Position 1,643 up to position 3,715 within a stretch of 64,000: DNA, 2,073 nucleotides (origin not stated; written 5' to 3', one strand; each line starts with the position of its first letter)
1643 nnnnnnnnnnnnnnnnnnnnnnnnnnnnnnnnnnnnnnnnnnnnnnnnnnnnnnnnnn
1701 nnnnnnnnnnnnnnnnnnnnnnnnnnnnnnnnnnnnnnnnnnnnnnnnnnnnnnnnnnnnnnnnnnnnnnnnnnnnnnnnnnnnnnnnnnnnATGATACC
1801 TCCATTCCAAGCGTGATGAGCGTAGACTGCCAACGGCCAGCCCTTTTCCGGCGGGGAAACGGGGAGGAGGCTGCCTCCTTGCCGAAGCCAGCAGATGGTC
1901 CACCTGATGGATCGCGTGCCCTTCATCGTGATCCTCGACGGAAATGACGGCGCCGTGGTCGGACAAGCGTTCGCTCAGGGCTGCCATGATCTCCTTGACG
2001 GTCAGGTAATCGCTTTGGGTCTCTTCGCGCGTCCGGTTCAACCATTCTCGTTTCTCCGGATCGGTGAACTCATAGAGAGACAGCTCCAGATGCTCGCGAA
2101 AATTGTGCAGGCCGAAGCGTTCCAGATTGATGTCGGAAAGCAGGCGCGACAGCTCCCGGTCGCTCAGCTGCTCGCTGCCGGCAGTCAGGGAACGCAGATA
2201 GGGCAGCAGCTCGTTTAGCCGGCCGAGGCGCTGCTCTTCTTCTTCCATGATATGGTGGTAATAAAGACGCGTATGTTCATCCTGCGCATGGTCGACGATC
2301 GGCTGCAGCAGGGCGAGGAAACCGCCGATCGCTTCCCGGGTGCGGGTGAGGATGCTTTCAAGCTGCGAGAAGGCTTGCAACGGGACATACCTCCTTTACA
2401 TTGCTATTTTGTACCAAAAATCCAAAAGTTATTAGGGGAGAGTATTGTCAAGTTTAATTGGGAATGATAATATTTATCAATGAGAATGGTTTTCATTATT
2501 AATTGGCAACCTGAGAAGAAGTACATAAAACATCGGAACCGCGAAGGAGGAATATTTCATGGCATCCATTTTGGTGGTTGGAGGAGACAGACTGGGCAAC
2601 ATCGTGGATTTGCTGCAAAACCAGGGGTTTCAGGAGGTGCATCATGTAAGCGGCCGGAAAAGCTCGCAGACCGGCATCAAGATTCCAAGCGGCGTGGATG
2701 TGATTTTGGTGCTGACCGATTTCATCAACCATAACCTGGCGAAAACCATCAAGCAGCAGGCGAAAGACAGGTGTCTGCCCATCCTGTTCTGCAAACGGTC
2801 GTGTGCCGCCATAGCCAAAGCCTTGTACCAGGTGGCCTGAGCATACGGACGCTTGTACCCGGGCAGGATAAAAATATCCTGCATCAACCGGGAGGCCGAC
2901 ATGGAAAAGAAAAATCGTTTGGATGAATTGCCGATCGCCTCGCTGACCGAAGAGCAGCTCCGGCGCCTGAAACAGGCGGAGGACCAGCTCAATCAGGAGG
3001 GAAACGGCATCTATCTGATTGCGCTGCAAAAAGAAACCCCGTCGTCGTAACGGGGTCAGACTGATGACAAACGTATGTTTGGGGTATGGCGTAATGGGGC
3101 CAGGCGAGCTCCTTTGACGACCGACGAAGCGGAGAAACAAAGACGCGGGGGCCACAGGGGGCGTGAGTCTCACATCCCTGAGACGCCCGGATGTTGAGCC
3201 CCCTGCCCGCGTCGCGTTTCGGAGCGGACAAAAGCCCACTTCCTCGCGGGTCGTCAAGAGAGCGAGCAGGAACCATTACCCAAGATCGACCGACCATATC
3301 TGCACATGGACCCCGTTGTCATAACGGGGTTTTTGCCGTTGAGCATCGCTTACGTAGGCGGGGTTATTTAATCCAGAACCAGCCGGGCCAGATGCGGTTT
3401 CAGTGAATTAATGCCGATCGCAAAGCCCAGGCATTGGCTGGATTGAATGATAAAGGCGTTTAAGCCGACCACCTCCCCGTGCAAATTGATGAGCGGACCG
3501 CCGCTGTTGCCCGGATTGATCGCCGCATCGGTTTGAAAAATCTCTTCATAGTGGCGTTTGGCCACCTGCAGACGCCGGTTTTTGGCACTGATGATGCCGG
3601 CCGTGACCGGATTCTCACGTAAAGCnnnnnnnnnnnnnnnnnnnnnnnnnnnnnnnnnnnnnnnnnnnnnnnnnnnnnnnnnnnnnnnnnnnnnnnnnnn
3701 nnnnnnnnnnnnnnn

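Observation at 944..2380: Encapsulin cargo gene with intact targeting peptide fused in frame to the shell gene (no stop codon), while the shell keeps its own RBS and ATG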

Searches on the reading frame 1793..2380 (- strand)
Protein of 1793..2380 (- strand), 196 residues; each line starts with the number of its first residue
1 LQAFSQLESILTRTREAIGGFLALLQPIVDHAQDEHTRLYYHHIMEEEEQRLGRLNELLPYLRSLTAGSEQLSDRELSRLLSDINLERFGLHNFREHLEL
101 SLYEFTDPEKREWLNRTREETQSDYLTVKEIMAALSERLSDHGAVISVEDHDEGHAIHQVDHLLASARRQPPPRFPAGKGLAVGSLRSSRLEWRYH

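Call 6: find_homologous_proteins(query=window:1793-2380:-, max_evalue=0.001)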
Query seq(196 aa) (196 aa): 57 proteins with E <= 0.001 among 521 candidates.
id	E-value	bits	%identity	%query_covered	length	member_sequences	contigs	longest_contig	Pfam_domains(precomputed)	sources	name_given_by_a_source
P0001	5.3e-77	276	70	95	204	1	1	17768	PF24309.2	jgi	jgi:hypothetical protein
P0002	5.5e-71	256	67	96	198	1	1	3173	PF24309.2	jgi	jgi:hypothetical protein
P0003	5.0e-69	250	63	95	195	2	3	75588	PF24309.2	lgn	-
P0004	8.7e-69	249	66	96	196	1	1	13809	PF24309.2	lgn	-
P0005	2.1e-67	245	62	95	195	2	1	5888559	PF24309.2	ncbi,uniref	ncbi:IMEF encapsulin system ferritin-like cargo protein [Brevibacillus fluminis]|uniref:IMEF encapsu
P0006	5.3e-67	243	61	95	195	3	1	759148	PF24309.2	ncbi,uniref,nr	ncbi:hypothetical protein EDM56_17395 [Brevibacillus fluminis]|uniref:Encapsulated protein n=1 Tax=B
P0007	5.5e-67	243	66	96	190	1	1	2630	PF24309.2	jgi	jgi:hypothetical protein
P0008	9.3e-67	242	62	95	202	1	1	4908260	PF24309.2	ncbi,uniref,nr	ncbi:hypothetical protein LOK74_14795 [Brevibacillus humidisoli]|uniref:IMEF encapsulin system ferri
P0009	7.5e-66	239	65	94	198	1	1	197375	PF24309.2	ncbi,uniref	ncbi:IMEF encapsulin system ferritin-like cargo protein [Brevibacillus sp. H7]|uniref:IMEF encapsuli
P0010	3.5e-65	237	64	96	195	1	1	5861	PF24309.2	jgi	jgi:hypothetical protein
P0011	6.6e-65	236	65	96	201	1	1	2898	PF24309.2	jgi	jgi:hypothetical protein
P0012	8.0e-65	236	64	95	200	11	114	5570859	PF24309.2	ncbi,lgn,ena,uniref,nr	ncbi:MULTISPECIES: IMEF encapsulin system ferritin-like cargo protein [Brevibacillus]|uniref:Unchara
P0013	8.6e-65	236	63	96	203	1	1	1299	PF24309.2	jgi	jgi:hypothetical protein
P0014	1.8e-64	235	65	95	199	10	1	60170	PF24309.2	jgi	-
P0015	2.6e-64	234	63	96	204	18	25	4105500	PF24309.2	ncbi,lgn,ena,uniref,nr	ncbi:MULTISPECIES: IMEF encapsulin system ferritin-like cargo protein [unclassified Brevibacillus]|u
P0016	7.1e-64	233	64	95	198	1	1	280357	PF24309.2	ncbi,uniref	ncbi:IMEF encapsulin system ferritin-like cargo protein [Brevibacillus sp. GCM10020057]|uniref:IMEF 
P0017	2.0e-63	232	63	95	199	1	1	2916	PF24309.2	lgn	-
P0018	2.8e-63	231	64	94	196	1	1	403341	PF24309.2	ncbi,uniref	ncbi:IMEF encapsulin system ferritin-like cargo protein [Brevibacillus borstelensis]|uniref:IMEF enc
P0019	3.5e-63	231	63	97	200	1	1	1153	PF24309.2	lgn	-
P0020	7.9e-63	230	61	95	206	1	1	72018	PF24309.2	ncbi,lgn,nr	ncbi:MAG: hypothetical protein H0Z34_16045 [Brevibacillus sp.]|nr:hypothetical protein [Brevibacillu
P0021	1.0e-62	229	63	95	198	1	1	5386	PF24309.2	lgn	-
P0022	1.1e-62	229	61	96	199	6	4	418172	PF24309.2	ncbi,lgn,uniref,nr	ncbi:IMEF encapsulin system ferritin-like cargo protein [Brevibacillus choshinensis]|uniref:IMEF enc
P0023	1.7e-62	229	62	96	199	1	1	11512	PF24309.2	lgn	-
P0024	2.1e-62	228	63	95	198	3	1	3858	PF24309.2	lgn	-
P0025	2.6e-62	228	62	96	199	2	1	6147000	PF24309.2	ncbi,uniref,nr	ncbi:IMEF encapsulin system ferritin-like cargo protein [Brevibacillus brevis]|uniref:Uncharacterize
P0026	3.1e-62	228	56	96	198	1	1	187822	PF24309.2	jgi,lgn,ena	-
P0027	3.8e-62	227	62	95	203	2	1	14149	PF24309.2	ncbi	-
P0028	4.5e-62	227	61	96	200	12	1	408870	PF24309.2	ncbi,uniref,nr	ncbi:IMEF encapsulin system ferritin-like cargo protein [Brevibacillus nitrificans]|uniref:IMEF enca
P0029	1.9e-61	225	62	95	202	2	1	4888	PF24309.2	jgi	jgi:hypothetical protein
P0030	1.9e-61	225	61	95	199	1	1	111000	PF24309.2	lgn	-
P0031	2.0e-61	225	59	95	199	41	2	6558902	PF24309.2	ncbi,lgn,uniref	ncbi:IMEF encapsulin system ferritin-like cargo protein [Brevibacillus fortis]|uniref:IMEF encapsuli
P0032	3.8e-61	224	62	95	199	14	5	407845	PF24309.2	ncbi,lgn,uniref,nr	ncbi:hypothetical protein BRE01_27730 [Brevibacillus reuszeri]|uniref:Uncharacterized protein n=1 Ta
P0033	2.0e-60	222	59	96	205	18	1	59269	PF24309.2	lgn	-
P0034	4.1e-60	221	61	95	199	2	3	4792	PF24309.2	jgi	jgi:CMP-N-acetylneuraminic acid synthetase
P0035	5.8e-60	220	64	95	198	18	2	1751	PF24309.2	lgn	-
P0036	8.5e-60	220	57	95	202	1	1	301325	PF24309.2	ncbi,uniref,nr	ncbi:IMEF encapsulin system ferritin-like cargo protein [Brevibacillus dissolubilis]|uniref:IMEF enc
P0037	9.9e-60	220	55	96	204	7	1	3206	PF24309.2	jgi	jgi:hypothetical protein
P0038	1.2e-59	219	60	96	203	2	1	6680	PF24309.2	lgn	-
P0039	1.9e-59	219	59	96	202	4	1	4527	PF24309.2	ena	-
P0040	3.3e-59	218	61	95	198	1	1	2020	PF24309.2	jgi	jgi:hypothetical protein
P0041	1.0e-58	216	59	96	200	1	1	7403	PF24309.2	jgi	jgi:hypothetical protein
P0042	1.2e-58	216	58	96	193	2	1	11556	PF24309.2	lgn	-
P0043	1.3e-58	216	59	96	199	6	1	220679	PF24309.2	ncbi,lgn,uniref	ncbi:IMEF encapsulin system ferritin-like cargo protein [Brevibacillus sp. NRS-1366]|uniref:IMEF enc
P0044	2.0e-58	215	58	96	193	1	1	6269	PF24309.2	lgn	-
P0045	3.3e-58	215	60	95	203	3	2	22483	PF24309.2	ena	-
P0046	1.2e-57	213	59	95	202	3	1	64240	PF24309.2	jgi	-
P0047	4.8e-57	211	59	96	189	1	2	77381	PF24309.2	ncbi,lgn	-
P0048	3.7e-52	195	57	96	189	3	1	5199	PF24309.2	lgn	-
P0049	1.8e-51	193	55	95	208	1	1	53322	PF24309.2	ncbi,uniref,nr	ncbi:IMEF encapsulin system ferritin-like cargo protein [Brevibacillus daliensis]|uniref:IMEF encaps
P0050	1.5e-50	190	52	95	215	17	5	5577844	PF24309.2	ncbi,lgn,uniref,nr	ncbi:IMEF encapsulin system ferritin-like cargo protein [Brevibacillus laterosporus]|uniref:IMEF enc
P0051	2.0e-50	189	62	72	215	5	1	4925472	PF24309.2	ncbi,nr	ncbi:hypothetical protein JNUCC42_22370 [Brevibacterium sp. JNUCC-42]|nr:hypothetical protein JNUCC4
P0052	5.9e-47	178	56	95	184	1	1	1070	PF24309.2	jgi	jgi:hypothetical protein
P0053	9.7e-42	161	51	95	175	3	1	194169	PF24309.2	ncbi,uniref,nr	ncbi:IMEF encapsulin system ferritin-like cargo protein [Ammoniphilus sp. YIM 78166]|uniref:IMEF enc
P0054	9.8e-40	154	47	95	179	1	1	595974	PF24309.2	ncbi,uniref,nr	ncbi:IMEF encapsulin system ferritin-like cargo protein [Ammoniphilus sp. CFH 90114]|uniref:IMEF enc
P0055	3.9e-35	139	44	95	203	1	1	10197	PF24309.2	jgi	jgi:hypothetical protein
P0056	3.7e-30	123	47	70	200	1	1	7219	PF24309.2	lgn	-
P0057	5.2e-19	87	68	33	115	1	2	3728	PF24309.2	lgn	-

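Call 9: find_related_loci(query=A1, collection=genome_contigs, flank=3000)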
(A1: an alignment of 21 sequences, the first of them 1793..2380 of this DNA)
Query A1 (196 aa) in genome_contigs; peptide patterns used: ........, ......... (x = any residue, [..] = any of these).
157 stretches matched a pattern; 121 encode a relative of the query (tblastn E <= 1e-3); the best 80 are kept; 80 distinct loci.
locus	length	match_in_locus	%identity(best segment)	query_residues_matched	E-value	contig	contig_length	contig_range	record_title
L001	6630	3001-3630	62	1-194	2e-74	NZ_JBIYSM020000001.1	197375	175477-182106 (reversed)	Brevibacillus sp. H7 H7_scaffold1, whole genome shotgun sequence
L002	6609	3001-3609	65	1-188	2e-74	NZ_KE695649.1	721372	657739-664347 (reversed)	Brevibacillus thermoruber 423 Scaffold2, whole genome shotgun sequence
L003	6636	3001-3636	57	1-196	2e-72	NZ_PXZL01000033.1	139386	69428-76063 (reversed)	Brevibacillus formosus strain NRRL NRS-863 N863_contig_33, whole genome shotgun sequence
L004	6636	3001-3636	56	1-196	4e-72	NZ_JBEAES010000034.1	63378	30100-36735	Brevibacillus sp. FIR094 NODE_34_length_63378_cov_146.293732, whole genome shotgun sequence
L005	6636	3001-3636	56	1-196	8e-72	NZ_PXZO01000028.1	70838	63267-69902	Brevibacillus porteri strain NRRL B-41110 contig_28, whole genome shotgun sequence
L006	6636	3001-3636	56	1-196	1e-71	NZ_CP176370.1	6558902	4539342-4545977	Brevibacillus fortis strain LJQJ21 chromosome, complete genome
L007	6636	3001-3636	56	1-196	2e-71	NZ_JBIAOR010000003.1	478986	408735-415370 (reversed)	Brevibacillus sp. NPDC003359 NPDC003359_401_C7.ctg-0003, whole genome shotgun sequence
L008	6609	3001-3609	63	1-188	2e-71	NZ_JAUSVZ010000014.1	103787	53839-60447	Brevibacillus aydinogluensis strain PDF25 Ga0480238_14, whole genome shotgun sequence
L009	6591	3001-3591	64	1-187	8e-71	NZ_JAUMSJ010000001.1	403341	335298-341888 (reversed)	Brevibacillus borstelensis strain RC 1, whole genome shotgun sequence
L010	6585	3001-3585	63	1-187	9e-71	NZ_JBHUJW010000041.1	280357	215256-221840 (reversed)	Brevibacillus sp. GCM10020057 strain CGMCC 1.18576 GCM70020057_20, whole genome shotgun sequence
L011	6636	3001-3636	56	1-196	5e-71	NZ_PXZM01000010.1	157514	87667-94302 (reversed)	Brevibacillus fortis strain NRRL NRS-1210 N1210_contig_10, whole genome shotgun sequence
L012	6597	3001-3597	60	1-187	1e-70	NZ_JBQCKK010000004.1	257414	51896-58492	Brevibacillus sp. SAFN-007a NODE_4_length_257414_cov_782.816365, whole genome shotgun sequence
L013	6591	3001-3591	61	1-187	1e-70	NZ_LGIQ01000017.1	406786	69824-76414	Brevibacillus reuszeri strain DSM 9887 scaffold7, whole genome shotgun sequence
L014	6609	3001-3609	59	1-195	3e-70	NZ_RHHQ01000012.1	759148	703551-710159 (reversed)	Brevibacillus fluminis strain JCM 15716 contig_12, whole genome shotgun sequence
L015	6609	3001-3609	60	1-195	2e-70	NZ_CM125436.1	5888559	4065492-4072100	Brevibacillus fluminis strain SLAM_AEPS10 chromosome, whole genome shotgun sequence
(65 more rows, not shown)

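Call 13: find_encoding_contigs(protein=P0001, flank=4000, max_places=3)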
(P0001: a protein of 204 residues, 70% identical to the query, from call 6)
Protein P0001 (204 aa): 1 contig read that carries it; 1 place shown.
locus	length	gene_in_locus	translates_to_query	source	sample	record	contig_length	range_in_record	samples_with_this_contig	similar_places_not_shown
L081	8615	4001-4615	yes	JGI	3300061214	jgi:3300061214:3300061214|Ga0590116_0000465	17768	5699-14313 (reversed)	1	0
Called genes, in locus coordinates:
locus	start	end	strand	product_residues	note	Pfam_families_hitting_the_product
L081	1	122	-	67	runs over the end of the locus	-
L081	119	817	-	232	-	PF12840:HTH_20, PF01022:HTH_5 (faint)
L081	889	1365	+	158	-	PF05163:DinB (weak), PF12867:DinB_2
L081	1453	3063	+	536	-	PF00239:Resolvase, PF07508:Recombinase, PF13408:Zn_ribbon_recom (weak)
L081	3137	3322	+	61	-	PF00089:Trypsin, PF13365:Trypsin_2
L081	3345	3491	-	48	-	-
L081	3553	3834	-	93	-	PF10087:DUF2325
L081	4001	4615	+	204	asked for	PF24309:IMEF_Flp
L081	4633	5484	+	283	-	PF04454:Linocin_M18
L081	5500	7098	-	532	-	PF02743:dCache_1, PF17203:sCache_3_2 (faint), PF22309:HK-GC-Chemotax_sensor, PF23846:Cache_WalK (faint), PF00990:GGDEF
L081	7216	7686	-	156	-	-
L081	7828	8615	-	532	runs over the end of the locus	PF13490:zf-HC2 (weak), PF13786:DUF4179, PF18705:DUF5643 (weak)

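Call 14: find_encoding_contigs(protein=P0004, flank=4000, max_places=3)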
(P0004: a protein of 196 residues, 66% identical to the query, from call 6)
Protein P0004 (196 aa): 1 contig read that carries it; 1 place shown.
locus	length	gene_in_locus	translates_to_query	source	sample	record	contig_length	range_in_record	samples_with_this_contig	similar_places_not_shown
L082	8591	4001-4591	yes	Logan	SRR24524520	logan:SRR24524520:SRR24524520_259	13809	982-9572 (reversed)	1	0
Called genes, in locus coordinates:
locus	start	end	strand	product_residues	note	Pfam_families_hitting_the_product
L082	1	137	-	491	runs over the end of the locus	PF00672:HAMP, PF00512:HisKA, PF13581:HATPase_c_2 (weak), PF02518:HATPase_c, PF13589:HATPase_c_3 (faint), PF14501:HATPase_c_5 (weak)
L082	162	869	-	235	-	PF12679:ABC2_membrane_2, PF12730:ABC2_membrane_4, PF10920:DUF2705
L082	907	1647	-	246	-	PF00005:ABC_tran, PF13304:AAA_21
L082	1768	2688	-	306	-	-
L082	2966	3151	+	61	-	PF00089:Trypsin, PF13365:Trypsin_2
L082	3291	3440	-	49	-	-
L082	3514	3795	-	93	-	PF10087:DUF2325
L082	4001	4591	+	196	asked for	PF24309:IMEF_Flp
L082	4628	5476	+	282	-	PF04454:Linocin_M18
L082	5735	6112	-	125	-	-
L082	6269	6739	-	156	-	-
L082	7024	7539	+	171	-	-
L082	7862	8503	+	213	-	-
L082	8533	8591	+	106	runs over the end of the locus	-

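Call 15: find_encoding_contigs(protein=P0002, flank=4000, max_places=3)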
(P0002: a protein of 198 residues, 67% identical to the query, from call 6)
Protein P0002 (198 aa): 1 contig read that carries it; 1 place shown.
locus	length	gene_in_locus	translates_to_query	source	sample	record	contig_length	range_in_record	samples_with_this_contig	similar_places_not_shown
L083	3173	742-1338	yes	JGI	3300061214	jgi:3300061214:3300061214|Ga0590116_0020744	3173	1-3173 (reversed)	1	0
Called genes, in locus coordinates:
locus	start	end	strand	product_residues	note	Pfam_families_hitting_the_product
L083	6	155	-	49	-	-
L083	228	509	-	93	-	PF10087:DUF2325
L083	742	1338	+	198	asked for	PF24309:IMEF_Flp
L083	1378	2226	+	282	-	PF04454:Linocin_M18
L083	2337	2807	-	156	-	-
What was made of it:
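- On IMEF cargo (NCBIfam TIGR04536, Pfam PF24309): Same order and strand as in all relatives, with conserved synteny to L081-L083 (calls 13-15).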

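Call 43: find_related_loci(query=A1, collection=metagenome_contigs, flank=2000)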
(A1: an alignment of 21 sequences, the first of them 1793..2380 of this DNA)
Query A1 (196 aa) in metagenome_contigs; peptide patterns used: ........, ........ (x = any residue, [..] = any of these).
600 stretches matched a pattern (row limit reached: there are more); 25 encode a relative of the query (tblastn E <= 1e-3); 25 distinct loci.
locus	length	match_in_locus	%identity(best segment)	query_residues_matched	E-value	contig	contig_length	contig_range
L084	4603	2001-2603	61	1-187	5e-71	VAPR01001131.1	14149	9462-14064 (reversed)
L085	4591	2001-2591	64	1-187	3e-70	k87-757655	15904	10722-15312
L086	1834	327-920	58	1-188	5e-71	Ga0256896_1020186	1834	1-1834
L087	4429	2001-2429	60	1-141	3e-46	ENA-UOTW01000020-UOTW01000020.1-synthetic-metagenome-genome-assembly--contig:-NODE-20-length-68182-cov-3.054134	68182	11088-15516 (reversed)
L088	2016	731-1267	41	10-186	1e-39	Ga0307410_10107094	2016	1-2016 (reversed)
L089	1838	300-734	45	1-145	2e-38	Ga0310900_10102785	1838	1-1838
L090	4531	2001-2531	43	10-187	9e-38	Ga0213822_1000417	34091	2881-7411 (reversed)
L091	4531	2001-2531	43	10-187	9e-38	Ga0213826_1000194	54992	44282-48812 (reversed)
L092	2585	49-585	38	10-186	5e-37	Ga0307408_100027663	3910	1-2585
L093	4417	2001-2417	45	7-141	3e-37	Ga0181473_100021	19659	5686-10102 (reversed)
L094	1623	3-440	45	15-158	1e-36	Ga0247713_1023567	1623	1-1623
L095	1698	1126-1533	45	10-141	1e-36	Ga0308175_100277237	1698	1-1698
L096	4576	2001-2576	39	3-187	1e-34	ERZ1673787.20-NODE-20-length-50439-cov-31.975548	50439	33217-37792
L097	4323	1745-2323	35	3-193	2e-34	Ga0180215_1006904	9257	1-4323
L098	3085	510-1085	39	3-187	4e-34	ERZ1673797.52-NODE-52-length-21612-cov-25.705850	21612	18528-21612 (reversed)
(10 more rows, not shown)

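Call 67: predict_structure(alignment_id=A1)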
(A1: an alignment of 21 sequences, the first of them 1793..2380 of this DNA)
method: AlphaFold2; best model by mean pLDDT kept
length: 196 residues; sequences in the alignment: 21
mean_pLDDT: 79.2   pTM: 0.67
mean pLDDT of the five models: 79.2, 78.6, 78.2, 77.9, 77.6
residues with pLDDT >= 90: 114; 70-90: 24; 50-70: 11; < 50: 47
segments of 3 or more residues with pLDDT < 50: 148-151, 153-166, 168-192, 194-196
pLDDT, mean of each block of 10 residues (from residue 1): 92 98 96 95 97 95 83 87 87 96 94 98 96 88 53 41 45 42 42 46
secondary structure, 60 per line:
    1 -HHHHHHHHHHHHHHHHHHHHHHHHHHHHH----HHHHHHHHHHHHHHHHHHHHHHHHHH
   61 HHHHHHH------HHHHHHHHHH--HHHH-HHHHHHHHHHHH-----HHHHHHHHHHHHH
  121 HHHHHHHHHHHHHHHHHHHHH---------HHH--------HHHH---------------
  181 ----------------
elements in order: H2-30 H35-67 H74-83 H86-89 H91-102 H108-141 H162-165
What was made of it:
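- On IMEF cargo (NCBIfam TIGR04536, Pfam PF24309): The model has helices 2-30, 35-67, 74-102 and 108-141 with pLDDT of about 83-98 (call 67).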

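Call 69: fold_search(model_id=the predicted structure, library=pdb)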
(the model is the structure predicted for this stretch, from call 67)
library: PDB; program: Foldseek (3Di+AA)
matches with E <= 10: 457; with E <= 0.001: 1
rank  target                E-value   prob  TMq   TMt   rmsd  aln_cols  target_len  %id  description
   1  6n63                  3.5e-08  1.00  0.63  0.86   3.0       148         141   41  Crystal structure of an Iron binding protein (released 2019-07-17)
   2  4eru_B                7.4e-02  0.82  0.27  0.32  17.8       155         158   10  Crystal Structure of Putative Cytoplasmic Protein, YciF Bacterial Stress Response Protein from Salmonella enterica (released 2012-06-06)
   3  1x8z_A                7.7e-02  1.00  0.42  0.51   4.0       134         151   15  Crystal structure of a pectin methylesterase inhibitor from Arabidopsis thaliana (released 2004-12-28)
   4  1x90_A                8.6e-02  1.00  0.42  0.53   3.9       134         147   15  Crystal structure of mutant form B of a pectin methylesterase inhibitor from Arabidopsis (released 2004-12-28)
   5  8d9p                  1.0e-01  1.00  0.47  0.47   7.5       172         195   12  De Novo Photosynthetic Reaction Center Protein Equipped with Heme B and Mn(II) cations (released 2022-09-28)
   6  6z0c_D                1.1e-01  0.99  0.42  0.43   7.0       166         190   14  Structure of in silico modelled artificial Maquette-3 protein (released 2021-03-17)
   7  6z0c_C                1.1e-01  0.99  0.41  0.41   8.0       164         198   12  Structure of in silico modelled artificial Maquette-3 protein (released 2021-03-17)
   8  1x91                  1.4e-01  0.99  0.37  0.47   5.0       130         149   18  Crystal structure of mutant form A of a pectin methylesterase inhibitor from Arabidopsis (released 2004-12-28)
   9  2gs4_B                1.4e-01  0.85  0.27  0.33  17.7       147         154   12  The crystal structure of the E.coli stress protein YciF. (released 2006-10-17)
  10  3fse_A                1.4e-01  0.66  0.24  0.15  19.6       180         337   10  Crystal structure of a two-domain protein containing dj-1/thij/pfpi-like and ferritin-like domains (ava_4496) from ana (released 2009-02-03)
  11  8qae_A                1.5e-01  1.00  0.52  0.48   3.9       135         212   14  X-ray crystal structure of a de novo designed single-chain antiparallel 6-helix alpha-helical barrel, sc-apCC-6-SLLA (released 2024-07-03)
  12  8d9o                  1.5e-01  0.99  0.44  0.44   6.6       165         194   14  De Novo Photosynthetic Reaction Center Protein in Apo-State (released 2022-09-28)
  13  2gs4_A                1.5e-01  0.84  0.28  0.34  19.0       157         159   12  The crystal structure of the E.coli stress protein YciF. (released 2006-10-17)
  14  7tmv_B                1.8e-01  0.82  0.26  0.32  17.7       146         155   12  Crystal structure of a Putative structural protein from Klebsiella pneumoniae (released 2022-02-02)
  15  7tmv_A                1.9e-01  0.80  0.28  0.34  18.9       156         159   12  Crystal structure of a Putative structural protein from Klebsiella pneumoniae (released 2022-02-02)
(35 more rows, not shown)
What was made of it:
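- The model is a confident four-helix bundle that matches IMEF 6N63 (calls 67, 69).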

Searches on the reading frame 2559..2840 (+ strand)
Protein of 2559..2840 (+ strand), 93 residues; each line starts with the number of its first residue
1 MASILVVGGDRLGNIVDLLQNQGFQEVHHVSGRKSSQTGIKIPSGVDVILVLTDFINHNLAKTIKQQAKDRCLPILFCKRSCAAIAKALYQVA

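Call 66: search_protein_families(library=pfam, proteins=[window:2559-2840:+], max_evalue=0.01)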
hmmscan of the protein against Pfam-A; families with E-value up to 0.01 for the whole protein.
window:2559-2840:+ (93 aa): 1 family
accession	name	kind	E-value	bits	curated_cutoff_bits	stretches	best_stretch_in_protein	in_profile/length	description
PF10087.14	DUF2325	-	7e-16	58.6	33.6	1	3-91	1-93/94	Uncharacterized protein conserved in bacteria (DUF2325)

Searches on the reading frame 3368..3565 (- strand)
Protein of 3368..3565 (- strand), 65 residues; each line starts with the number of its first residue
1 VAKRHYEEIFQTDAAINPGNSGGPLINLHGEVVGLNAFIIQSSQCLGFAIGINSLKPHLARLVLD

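Call 66: search_protein_families(library=pfam, proteins=[window:3368-3565:-], max_evalue=0.01)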
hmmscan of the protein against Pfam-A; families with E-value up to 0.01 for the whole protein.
window:3368-3565:- (65 aa): 3 families
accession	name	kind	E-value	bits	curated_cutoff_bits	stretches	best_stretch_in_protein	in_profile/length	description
PF00089.32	Trypsin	-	1.2e-08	35.5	20.6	1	6-56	161-217/220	Trypsin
PF13365.12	Trypsin_2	-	2.9e-08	35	27.6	1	4-35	113-144/144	Trypsin-like peptidase domain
PF10459.15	Peptidase_S46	-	0.0043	16.2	22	1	10-36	624-650/698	Peptidase S46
